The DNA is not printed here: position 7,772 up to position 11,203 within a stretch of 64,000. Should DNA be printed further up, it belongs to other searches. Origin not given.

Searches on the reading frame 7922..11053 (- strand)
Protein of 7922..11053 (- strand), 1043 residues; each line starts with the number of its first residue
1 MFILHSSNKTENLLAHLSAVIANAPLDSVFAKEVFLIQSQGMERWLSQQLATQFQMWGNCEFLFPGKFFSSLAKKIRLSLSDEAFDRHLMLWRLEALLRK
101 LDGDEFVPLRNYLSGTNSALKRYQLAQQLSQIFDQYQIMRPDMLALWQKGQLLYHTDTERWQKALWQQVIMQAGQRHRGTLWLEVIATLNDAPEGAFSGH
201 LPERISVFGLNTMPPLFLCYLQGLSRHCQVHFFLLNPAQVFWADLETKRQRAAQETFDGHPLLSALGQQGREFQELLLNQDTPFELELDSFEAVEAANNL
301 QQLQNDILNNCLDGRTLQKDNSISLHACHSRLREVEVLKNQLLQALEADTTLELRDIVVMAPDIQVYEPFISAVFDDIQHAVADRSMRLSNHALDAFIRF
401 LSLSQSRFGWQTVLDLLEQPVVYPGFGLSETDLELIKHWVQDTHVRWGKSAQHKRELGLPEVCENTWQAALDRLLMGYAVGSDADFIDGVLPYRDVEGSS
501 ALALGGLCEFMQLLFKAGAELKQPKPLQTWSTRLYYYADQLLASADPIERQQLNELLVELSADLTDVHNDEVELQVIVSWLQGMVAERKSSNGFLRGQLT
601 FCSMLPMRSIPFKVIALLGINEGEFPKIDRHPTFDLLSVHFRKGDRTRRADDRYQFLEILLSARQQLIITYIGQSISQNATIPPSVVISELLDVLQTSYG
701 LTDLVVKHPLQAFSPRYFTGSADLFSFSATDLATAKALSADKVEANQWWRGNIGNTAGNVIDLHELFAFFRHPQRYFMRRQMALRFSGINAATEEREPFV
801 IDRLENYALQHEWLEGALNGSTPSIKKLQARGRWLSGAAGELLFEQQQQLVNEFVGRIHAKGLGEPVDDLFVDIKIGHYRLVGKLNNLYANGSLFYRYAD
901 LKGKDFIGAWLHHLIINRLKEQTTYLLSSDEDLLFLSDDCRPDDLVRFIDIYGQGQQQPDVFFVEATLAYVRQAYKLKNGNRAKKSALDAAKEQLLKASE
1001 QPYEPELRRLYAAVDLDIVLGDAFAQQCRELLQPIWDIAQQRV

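Call 22: search_protein_families(library=pfam, proteins=[window:7922-11053:-], max_evalue=0.00001)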
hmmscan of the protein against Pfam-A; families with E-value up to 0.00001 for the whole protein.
window:7922-11053:- (1043 aa): 2 families
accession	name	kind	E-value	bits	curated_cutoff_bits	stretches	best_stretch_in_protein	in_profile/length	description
PF04257.20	Exonuc_V_gamma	-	5.7e-82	275.9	25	1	3-309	2-313/314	Exodeoxyribonuclease V, gamma subunit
PF17946.7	RecC_C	-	7.3e-44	150.5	22.6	1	760-973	3-200/202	RecC C-terminal domain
